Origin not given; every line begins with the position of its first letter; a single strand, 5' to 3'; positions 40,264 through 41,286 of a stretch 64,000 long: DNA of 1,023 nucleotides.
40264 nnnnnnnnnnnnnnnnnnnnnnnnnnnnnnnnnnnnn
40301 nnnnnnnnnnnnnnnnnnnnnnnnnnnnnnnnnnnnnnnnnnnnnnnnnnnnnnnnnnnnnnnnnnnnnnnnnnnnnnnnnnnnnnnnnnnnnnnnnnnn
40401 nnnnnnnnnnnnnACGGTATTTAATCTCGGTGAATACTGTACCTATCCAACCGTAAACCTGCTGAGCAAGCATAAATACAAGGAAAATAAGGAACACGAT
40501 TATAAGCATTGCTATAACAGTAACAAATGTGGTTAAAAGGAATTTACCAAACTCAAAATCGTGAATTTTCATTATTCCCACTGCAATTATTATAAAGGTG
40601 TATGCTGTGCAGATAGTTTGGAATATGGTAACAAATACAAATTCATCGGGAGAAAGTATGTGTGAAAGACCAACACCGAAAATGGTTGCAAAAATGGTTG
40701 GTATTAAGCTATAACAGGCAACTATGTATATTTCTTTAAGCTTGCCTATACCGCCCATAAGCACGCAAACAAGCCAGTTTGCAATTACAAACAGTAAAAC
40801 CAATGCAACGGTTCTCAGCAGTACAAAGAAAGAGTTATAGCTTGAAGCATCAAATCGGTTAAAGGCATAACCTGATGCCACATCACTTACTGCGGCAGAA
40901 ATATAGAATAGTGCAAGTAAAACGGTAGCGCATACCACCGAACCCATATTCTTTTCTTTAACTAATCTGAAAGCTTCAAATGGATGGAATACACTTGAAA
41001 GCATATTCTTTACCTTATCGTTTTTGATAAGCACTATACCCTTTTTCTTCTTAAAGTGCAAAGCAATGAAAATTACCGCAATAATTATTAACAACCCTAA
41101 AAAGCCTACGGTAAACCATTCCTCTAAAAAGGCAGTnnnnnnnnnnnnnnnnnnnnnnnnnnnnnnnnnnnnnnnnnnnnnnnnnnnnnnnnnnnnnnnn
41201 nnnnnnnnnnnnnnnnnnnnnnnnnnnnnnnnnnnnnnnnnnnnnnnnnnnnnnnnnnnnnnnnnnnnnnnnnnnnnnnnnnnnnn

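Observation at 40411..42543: Extracellular six-bladed NHL-like propeller and TPR fused to a Yip1 polytopic membrane domain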

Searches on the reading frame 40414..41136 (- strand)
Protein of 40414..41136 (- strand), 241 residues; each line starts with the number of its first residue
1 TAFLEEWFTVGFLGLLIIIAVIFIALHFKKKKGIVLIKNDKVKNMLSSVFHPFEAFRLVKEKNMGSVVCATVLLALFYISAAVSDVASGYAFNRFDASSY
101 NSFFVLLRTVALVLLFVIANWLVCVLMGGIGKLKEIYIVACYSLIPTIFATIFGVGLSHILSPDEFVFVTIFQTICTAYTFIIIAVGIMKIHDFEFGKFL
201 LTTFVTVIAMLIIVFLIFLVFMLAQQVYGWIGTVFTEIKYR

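Call 47: search_protein_representatives(protein=window:40414-41136:-)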
Query: 241 residues. Proteins with E-value up to 0.001 (for the whole library): 1330; up to 1e-10: 884; up to 1e-30: 80. The best 150 are listed.
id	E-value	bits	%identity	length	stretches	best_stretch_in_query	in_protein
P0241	1.3e-120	418.0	83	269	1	1-241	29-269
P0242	1.4e-57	211.7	44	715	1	3-241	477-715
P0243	1.1e-55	205.5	47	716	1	3-241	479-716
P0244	2.1e-55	204.6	43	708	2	1-239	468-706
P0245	4.8e-52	193.6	46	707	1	15-241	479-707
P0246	3.3e-49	184.3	41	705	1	10-241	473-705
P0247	4.2e-49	184.0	43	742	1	5-238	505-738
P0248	1.7e-47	178.8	44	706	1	7-241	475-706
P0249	3.2e-47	177.8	45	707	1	8-241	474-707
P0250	6.7e-47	176.8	42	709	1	4-241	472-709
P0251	6.8e-47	176.8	39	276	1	14-241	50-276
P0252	2.9e-46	174.7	44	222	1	26-238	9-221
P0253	3.7e-46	174.3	44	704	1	4-239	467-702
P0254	1.5e-45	172.4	40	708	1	3-238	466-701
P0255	4.9e-45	170.7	40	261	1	3-238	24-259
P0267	1.7e-41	159.1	37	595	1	4-239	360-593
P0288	9.5e-38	146.8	34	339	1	6-237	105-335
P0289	2.3e-37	145.6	33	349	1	4-238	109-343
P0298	1.8e-34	136.1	33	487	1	3-240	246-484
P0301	4.9e-34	134.7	36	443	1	3-240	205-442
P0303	9.0e-34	133.8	37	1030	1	5-240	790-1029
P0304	2.3e-33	132.5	38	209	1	47-241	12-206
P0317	2.2e-31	126.0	32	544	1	7-239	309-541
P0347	8.5e-27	111.0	31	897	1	12-240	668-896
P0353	1.6e-26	110.1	32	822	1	6-241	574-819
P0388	9.0e-25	104.4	34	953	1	15-241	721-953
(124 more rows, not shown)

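Call 51: find_related_loci(query=P0304, collection=genome_contigs, flank=9000)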
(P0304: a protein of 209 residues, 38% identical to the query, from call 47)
Query P0304 (209 aa) in genome_contigs; peptide patterns used: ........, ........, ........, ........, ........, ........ (x = any residue, [..] = any of these).
230 stretches matched a pattern; 113 encode a relative of the query (tblastn E <= 1e-3); the best 80 are kept; 80 distinct loci.
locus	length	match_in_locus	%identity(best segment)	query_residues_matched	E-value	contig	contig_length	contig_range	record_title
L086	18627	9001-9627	100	1-209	3e-134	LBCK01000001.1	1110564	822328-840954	MAG: Ruminococcus sp. UNK.MGS-30 contig_1, whole genome shotgun sequence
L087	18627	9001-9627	96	1-209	2e-131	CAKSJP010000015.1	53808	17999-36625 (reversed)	MAG: uncultured Ruminococcus sp. isolate REFINED_METABAT215_TOP10_CONTIGS_1500_ASSEMBLY_K77_MERGED__Hadza_MoBio_hadza-I-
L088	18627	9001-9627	96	1-209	2e-121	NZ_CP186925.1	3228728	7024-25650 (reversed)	Ruminococcus callidus strain ATCC 27760 chromosome, complete genome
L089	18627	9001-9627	89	1-209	1e-117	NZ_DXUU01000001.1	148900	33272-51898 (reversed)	MAG: Ruminococcus sp. isolate HRGM_Genome_2753 HRGM_Genome_2753_1, whole genome shotgun sequence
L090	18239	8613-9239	89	1-209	9e-117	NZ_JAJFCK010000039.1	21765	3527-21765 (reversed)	Ruminococcus callidus strain MSK.21.81 EBJNMNME_39, whole genome shotgun sequence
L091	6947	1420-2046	83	1-209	2e-108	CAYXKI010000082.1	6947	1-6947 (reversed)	MAG TPA_asm: uncultured Ruminococcus sp. isolate SRP222552_co1_325 genome assembly, contig: NODE_12195_length_6947_cov_1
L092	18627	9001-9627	83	1-209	9e-108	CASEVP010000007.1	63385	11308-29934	uncultured Ruminococcus sp. isolate CO.O51.metabat-bins.17 genome assembly, contig: CO.O51.metabat-bins.17.fa_k141_53280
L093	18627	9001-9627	83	1-209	3e-106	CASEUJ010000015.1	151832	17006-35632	uncultured Ruminococcus sp. isolate SI.A65.metabat-bins.24 genome assembly, contig: SI.A65.metabat-bins.24.fa_k141_99699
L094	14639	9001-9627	82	1-209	2e-106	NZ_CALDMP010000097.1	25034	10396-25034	MAG: uncultured Ruminococcus sp. isolate ERR318690_bin.80_CONCOCT_v1.1_MAG ERZ1764582.1847, whole genome shotgun sequenc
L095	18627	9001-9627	85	1-209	2e-106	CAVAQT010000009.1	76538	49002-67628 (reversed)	Ruminococcus bromii isolate H07660-L1_cleanbin_000001 genome assembly, contig: Spades_H07660-L1_contig_46, whole genome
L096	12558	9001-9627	81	1-209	2e-105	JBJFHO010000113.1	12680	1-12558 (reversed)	MAG: Ruminococcus sp. isolate PUUB57_bin.037 NODE_2696_length_12680_cov_7.480950, whole genome shotgun sequence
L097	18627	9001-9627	81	1-209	2e-104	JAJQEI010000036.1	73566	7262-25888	MAG: Ruminococcus sp. isolate MI.7_3 NODE_41_length_73566_cov_19.215723, whole genome shotgun sequence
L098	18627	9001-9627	79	1-209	5e-101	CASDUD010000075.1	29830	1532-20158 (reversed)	uncultured Ruminococcus sp. isolate CO.O94.metabat-bins.5 genome assembly, contig: CO.O94.metabat-bins.5.fa_k141_1263681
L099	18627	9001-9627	80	1-209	1e-99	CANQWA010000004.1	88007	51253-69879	MAG: uncultured Ruminococcus sp. isolate Lapin-013__bin35 genome assembly, contig: Lapin-013__NODE_121_length_88007_cov_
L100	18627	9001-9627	73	1-209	8e-95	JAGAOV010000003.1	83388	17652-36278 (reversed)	MAG: Ruminococcus sp. isolate RGIG8638 Water_deer_Cecum.Co__c44509, whole genome shotgun sequence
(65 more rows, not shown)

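Call 62: search_protein_families(library=pfam, proteins=[P0303, P0388, P0347, P0353, P0298, P0301, P0288, P0289, P0267, P0317], max_evalue=0.01)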
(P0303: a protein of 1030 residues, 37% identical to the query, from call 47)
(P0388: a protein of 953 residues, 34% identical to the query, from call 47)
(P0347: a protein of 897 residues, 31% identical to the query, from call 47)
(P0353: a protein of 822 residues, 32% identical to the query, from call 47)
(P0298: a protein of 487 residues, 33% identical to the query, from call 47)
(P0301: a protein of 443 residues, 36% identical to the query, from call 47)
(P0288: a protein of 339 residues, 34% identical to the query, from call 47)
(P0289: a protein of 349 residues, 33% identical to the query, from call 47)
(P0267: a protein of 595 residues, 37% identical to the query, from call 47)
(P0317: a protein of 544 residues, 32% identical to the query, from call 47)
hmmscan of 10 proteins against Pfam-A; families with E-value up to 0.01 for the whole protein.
P0303 (1030 aa): 4 families
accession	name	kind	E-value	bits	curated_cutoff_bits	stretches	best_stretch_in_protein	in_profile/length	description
PF04893.22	Yip1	-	3.5e-12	47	28.6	1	837-1006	3-172/173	Yip1 domain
PF01436.27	NHL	-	3e-08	33.7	20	1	419-440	6-27/28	NHL repeat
PF13414.12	TPR_11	-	5.7e-05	23.2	26.8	1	710-749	3-42/42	TPR repeat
PF13432.12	TPR_16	-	0.0046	17.8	32.7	1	715-756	11-52/65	Tetratricopeptide repeat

P0388 (953 aa): 7 families
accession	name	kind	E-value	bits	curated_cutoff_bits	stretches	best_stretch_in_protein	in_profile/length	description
PF04893.22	Yip1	-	1.5e-11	44.9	28.6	1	759-927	2-172/173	Yip1 domain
PF01436.27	NHL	-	2.4e-05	24.6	20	0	320-344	3-27/28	NHL repeat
PF13431.12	TPR_17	-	0.00018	21.9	24.4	1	656-685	3-32/34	Tetratricopeptide repeat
PF13414.12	TPR_11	-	0.00077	19.5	26.8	1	648-680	10-42/42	TPR repeat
PF00515.34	TPR_1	-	0.0013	18.9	27.8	1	667-692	2-27/34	Tetratricopeptide repeat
PF13432.12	TPR_16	-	0.0028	18.5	32.7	1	650-694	15-60/65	Tetratricopeptide repeat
PF25063.1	ARM_TT21_C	-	0.0038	17.6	35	1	651-709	114-172/209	Tetratricopeptide repeat protein 21 C-terminal ARM domain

P0347 (897 aa): 9 families
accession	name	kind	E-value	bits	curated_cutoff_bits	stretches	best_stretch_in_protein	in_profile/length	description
PF01436.27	NHL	-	4.5e-14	52.1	20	1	308-331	4-27/28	NHL repeat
PF04893.22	Yip1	-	4.3e-13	49.9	28.6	1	704-872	3-172/173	Yip1 domain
PF14559.12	TPR_19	-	6.5e-06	26.8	25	1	595-636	4-45/68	Tetratricopeptide repeat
PF13414.12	TPR_11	-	6.7e-06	26.1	26.8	1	590-627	2-39/42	TPR repeat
PF13432.12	TPR_16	-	1.9e-05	25.5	32.7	1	595-640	10-55/65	Tetratricopeptide repeat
PF08450.18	SGL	-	0.00027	21.1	26.3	0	309-345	187-223/246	SMP-30/Gluconolactonase/LRE-like region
PF13424.12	TPR_12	-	0.0016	19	30.1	1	588-641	9-70/77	Tetratricopeptide repeat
PF07719.23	TPR_2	-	0.0051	17.3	27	0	587-615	6-34/34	Tetratricopeptide repeat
PF13428.12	TPR_14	-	0.0087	17.1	23.5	0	588-624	7-43/44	Tetratricopeptide repeat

P0353 (822 aa): 3 families
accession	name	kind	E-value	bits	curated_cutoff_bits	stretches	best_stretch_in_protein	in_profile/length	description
PF04893.22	Yip1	-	1.8e-16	60.9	28.6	1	625-795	2-173/173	Yip1 domain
PF25021.1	TEN_NHL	-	0.00011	21.7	27.1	1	69-168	258-353/357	Teneurin NHL domain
PF13414.12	TPR_11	-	0.00064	19.8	26.8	1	424-462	4-42/42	TPR repeat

P0298 (487 aa): 1 family
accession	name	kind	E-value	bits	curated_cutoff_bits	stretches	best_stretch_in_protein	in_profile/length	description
PF04893.22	Yip1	-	7.1e-12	46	28.6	1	291-460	2-171/173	Yip1 domain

P0301 (443 aa): 1 family
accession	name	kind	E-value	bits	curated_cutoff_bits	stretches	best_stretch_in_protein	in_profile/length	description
PF04893.22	Yip1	-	1.3e-13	51.7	28.6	1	250-419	3-172/173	Yip1 domain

P0288 (339 aa): 1 family
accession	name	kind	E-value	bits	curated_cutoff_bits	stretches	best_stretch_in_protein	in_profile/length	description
PF04893.22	Yip1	-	1.2e-11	45.3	28.6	1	148-315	5-172/173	Yip1 domain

P0289 (349 aa): 1 family
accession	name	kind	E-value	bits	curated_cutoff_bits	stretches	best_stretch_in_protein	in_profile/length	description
PF04893.22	Yip1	-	5.5e-15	56.1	28.6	1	155-321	5-172/173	Yip1 domain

P0267 (595 aa): 2 families
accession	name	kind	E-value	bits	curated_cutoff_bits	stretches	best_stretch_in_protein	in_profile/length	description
PF04893.22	Yip1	-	3.5e-12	47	28.6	1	403-570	4-171/173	Yip1 domain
PF01436.27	NHL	-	2.4e-07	30.9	20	0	1-24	3-26/28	NHL repeat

P0317 (544 aa): 10 families
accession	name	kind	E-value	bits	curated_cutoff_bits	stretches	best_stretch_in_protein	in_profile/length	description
PF04893.22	Yip1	-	2.6e-10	40.9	28.6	1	353-517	6-171/173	Yip1 domain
PF14559.12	TPR_19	-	2e-06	28.4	25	1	238-285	1-48/68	Tetratricopeptide repeat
PF07719.23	TPR_2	-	1.2e-05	25.5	27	1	230-260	3-33/34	Tetratricopeptide repeat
PF13414.12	TPR_11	-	7.8e-05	22.7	26.8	1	236-276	2-42/42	TPR repeat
PF01436.27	NHL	-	0.00016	22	20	0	197-223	1-28/28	NHL repeat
PF00515.34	TPR_1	-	0.00028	21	27.8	0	235-260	8-33/34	Tetratricopeptide repeat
PF13424.12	TPR_12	-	0.001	19.6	30.1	1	233-286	8-69/77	Tetratricopeptide repeat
PF13428.12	TPR_14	-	0.002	19.1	23.5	0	232-271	5-44/44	Tetratricopeptide repeat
PF13431.12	TPR_17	-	0.0038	17.8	24.4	0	250-283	1-34/34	Tetratricopeptide repeat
PF13432.12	TPR_16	-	0.0064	17.4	32.7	0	233-283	2-52/65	Tetratricopeptide repeat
